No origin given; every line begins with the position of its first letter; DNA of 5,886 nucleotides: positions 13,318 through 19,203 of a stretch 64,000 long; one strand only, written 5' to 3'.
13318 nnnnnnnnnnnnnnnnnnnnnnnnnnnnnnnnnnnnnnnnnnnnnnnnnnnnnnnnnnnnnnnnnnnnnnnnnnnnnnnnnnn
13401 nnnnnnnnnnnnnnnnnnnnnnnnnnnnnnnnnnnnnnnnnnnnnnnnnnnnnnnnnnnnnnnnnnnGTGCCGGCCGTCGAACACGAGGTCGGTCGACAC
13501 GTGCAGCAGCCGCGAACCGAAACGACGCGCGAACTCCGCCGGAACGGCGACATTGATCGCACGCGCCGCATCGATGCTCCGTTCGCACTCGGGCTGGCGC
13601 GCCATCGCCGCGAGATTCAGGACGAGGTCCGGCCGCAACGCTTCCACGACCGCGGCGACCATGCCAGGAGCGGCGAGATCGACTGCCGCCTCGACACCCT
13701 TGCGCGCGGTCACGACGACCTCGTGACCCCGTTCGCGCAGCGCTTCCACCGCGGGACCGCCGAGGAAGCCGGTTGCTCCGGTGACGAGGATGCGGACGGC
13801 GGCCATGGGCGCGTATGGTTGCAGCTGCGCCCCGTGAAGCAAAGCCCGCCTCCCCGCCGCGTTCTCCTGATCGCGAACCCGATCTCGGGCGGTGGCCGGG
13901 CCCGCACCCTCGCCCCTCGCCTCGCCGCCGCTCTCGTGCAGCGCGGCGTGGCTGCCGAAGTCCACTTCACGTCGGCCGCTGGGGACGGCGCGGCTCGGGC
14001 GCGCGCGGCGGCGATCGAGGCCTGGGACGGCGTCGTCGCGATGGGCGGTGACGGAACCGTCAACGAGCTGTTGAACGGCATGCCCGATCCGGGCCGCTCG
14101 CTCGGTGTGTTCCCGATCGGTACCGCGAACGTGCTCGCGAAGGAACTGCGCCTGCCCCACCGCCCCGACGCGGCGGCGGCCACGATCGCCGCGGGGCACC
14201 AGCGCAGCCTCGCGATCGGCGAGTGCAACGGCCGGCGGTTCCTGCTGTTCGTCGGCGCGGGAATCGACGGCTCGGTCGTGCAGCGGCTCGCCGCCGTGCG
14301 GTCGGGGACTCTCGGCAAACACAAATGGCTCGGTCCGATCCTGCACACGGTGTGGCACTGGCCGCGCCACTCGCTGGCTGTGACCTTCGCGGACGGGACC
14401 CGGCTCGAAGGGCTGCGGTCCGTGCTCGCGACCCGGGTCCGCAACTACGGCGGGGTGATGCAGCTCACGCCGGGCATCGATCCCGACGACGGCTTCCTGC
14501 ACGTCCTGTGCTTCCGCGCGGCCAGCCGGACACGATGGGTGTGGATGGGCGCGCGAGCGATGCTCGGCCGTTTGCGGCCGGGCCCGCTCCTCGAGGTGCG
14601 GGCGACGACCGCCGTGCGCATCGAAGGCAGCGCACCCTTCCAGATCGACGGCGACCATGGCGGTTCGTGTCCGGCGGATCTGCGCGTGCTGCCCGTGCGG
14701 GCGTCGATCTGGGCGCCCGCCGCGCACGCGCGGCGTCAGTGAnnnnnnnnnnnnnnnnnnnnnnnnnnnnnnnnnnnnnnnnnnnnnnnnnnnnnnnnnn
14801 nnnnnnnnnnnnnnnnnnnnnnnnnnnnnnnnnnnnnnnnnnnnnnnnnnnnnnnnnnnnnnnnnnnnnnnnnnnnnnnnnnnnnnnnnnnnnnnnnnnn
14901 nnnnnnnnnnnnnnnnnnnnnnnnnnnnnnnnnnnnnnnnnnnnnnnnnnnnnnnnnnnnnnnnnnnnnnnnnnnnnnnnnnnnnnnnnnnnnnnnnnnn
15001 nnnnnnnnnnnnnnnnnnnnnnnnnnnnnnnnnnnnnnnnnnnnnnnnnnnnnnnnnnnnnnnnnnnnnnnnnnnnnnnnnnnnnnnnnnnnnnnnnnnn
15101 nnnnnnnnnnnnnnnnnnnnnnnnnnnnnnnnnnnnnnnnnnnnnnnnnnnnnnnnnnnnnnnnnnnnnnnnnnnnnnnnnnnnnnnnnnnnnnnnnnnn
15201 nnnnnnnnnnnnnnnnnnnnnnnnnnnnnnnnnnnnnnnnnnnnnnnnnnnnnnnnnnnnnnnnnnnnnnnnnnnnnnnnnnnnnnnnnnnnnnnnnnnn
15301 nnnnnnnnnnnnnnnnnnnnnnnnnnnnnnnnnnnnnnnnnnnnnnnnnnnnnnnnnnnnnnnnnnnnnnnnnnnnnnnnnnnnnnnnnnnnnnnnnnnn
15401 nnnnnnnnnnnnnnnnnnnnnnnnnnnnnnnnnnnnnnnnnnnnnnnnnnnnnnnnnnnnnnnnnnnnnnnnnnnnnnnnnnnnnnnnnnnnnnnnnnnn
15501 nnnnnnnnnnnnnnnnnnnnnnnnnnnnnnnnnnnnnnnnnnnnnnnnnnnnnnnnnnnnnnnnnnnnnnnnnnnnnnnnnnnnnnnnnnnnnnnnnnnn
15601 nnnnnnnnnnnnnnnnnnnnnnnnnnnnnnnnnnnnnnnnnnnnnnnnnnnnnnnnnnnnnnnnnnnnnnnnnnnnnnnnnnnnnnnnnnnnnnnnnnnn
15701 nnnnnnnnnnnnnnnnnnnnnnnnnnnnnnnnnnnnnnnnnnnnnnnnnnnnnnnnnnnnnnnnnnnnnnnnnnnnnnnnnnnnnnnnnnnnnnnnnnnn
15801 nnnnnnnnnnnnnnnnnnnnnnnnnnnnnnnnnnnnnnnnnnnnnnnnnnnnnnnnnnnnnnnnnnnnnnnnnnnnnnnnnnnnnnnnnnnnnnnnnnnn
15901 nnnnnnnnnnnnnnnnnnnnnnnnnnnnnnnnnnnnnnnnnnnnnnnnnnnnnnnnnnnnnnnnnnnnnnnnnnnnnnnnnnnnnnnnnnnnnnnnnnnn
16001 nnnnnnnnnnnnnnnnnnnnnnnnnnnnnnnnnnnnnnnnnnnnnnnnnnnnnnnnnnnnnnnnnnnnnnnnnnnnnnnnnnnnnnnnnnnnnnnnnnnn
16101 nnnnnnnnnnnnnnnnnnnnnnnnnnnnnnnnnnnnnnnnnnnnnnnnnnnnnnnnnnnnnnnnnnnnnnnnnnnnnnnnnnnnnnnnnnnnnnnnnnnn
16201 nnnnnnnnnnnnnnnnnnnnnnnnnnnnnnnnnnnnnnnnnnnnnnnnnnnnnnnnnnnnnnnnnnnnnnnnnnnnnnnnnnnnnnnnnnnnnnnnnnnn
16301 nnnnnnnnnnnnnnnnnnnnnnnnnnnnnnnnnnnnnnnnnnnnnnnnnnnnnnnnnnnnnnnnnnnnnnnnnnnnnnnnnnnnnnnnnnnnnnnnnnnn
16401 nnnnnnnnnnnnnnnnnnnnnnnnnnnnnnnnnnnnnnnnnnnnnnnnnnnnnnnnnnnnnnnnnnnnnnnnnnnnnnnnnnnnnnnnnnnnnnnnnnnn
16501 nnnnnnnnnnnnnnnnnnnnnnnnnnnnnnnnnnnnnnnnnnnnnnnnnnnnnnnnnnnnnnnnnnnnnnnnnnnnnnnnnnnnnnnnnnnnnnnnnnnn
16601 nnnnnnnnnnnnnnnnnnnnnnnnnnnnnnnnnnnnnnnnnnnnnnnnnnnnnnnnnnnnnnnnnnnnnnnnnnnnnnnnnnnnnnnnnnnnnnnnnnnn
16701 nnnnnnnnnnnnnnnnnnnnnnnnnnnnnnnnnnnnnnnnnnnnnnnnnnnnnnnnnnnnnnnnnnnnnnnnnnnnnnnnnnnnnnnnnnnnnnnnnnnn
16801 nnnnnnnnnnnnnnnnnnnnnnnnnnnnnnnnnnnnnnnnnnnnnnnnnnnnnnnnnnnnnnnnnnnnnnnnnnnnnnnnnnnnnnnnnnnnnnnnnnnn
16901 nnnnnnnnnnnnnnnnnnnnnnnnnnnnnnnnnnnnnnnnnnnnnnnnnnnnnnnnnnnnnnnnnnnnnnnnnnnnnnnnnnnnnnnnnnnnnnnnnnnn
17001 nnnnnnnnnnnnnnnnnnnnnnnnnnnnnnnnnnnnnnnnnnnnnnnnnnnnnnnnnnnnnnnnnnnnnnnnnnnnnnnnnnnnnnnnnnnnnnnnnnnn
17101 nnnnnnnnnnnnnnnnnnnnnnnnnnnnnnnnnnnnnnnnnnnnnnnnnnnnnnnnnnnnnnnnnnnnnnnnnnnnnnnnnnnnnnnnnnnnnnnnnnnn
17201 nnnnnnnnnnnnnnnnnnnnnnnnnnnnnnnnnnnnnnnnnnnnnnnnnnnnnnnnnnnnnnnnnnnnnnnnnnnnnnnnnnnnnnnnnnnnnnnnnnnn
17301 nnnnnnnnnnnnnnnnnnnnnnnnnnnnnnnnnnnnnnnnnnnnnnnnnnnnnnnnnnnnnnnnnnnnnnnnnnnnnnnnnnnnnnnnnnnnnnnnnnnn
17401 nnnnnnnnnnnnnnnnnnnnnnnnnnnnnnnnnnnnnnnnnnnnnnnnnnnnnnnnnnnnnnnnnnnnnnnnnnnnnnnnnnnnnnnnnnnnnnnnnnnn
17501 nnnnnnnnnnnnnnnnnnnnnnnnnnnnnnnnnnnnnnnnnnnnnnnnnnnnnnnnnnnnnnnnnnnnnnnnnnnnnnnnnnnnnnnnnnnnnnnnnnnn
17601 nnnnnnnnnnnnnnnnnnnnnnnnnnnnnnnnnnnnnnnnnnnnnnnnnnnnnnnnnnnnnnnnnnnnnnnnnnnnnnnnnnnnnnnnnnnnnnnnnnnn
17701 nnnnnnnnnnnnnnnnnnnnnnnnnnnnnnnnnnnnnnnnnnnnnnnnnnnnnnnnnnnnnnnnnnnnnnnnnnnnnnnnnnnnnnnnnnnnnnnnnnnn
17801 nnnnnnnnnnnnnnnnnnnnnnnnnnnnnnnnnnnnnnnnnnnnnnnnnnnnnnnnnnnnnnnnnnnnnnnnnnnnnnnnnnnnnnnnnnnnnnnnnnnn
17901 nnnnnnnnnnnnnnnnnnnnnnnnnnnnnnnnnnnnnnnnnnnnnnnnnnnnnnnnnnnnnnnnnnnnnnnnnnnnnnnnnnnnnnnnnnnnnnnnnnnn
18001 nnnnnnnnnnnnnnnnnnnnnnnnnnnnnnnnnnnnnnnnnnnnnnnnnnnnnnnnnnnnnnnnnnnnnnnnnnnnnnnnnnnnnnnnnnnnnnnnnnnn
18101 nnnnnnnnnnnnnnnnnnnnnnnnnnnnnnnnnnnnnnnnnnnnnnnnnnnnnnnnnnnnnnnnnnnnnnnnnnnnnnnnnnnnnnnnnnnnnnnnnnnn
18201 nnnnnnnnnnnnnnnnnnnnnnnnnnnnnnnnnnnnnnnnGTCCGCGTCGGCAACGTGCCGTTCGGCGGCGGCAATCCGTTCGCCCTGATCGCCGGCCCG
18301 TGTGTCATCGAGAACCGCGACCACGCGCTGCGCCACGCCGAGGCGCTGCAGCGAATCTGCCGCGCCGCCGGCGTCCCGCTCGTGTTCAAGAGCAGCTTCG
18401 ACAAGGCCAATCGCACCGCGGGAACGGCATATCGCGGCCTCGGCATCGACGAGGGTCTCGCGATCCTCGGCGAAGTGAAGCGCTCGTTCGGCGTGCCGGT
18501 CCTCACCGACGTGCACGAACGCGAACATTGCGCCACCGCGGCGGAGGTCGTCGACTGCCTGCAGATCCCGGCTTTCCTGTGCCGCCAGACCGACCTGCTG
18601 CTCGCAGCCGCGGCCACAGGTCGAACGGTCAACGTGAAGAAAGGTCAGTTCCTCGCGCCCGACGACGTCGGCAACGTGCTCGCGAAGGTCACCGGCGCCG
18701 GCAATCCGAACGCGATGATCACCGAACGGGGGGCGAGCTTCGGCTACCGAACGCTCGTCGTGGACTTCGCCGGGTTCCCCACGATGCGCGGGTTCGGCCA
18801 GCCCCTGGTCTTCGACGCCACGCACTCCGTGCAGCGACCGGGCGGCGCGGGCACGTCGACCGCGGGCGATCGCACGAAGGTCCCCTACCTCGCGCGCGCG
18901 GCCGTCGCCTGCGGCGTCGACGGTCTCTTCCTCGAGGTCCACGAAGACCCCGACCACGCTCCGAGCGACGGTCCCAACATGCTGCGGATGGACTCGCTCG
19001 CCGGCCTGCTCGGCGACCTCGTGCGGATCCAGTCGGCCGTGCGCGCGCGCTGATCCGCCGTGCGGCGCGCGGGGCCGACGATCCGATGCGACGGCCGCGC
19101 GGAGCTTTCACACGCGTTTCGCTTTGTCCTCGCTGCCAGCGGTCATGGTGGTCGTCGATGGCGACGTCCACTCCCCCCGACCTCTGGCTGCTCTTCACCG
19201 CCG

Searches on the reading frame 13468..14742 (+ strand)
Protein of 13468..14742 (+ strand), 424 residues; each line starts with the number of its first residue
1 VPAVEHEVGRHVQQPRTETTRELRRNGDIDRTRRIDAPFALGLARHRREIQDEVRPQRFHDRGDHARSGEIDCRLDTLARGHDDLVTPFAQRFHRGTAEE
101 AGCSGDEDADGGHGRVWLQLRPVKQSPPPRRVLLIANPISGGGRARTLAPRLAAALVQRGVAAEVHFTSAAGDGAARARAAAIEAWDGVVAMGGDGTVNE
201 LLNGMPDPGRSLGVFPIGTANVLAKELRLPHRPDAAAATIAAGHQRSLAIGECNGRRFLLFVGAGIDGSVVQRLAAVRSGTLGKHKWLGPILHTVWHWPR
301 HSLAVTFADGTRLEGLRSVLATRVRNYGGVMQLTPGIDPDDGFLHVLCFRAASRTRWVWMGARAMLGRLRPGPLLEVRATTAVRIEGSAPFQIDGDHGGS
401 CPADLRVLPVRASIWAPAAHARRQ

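Call 12: search_protein_families(library=pfam, max_evalue=0.0001, proteins=[window:13468-14742:+])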
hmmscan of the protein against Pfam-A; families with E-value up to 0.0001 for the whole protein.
window:13468-14742:+ (424 aa): 2 families
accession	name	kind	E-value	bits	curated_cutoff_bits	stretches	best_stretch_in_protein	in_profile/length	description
PF00781.29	DAGK_cat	-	1.6e-27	96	23.6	1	131-253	1-125/125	Diacylglycerol kinase catalytic domain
PF19279.4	YegS_C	-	9.2e-13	48.7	27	1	262-410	3-152/158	YegS C-terminal NAD kinase beta sandwich-like domain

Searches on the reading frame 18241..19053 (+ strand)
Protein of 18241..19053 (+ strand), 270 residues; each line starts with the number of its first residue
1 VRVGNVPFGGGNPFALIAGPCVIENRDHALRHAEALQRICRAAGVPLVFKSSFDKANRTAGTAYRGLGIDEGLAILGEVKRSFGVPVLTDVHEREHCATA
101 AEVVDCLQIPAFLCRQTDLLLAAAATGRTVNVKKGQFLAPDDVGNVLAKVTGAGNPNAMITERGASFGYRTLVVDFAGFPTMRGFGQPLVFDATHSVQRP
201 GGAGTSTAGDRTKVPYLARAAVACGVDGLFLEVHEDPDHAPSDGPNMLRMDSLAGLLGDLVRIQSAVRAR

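Call 13: search_protein_families(library=pfam, max_evalue=0.0001, proteins=[window:18241-19053:+])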
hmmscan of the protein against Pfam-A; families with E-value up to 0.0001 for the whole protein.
window:18241-19053:+ (270 aa): 1 family
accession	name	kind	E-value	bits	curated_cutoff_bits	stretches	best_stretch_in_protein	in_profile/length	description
PF00793.26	DAHP_synth_1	-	7.6e-66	222.2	25.5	1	6-254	10-255/270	DAHP synthetase I family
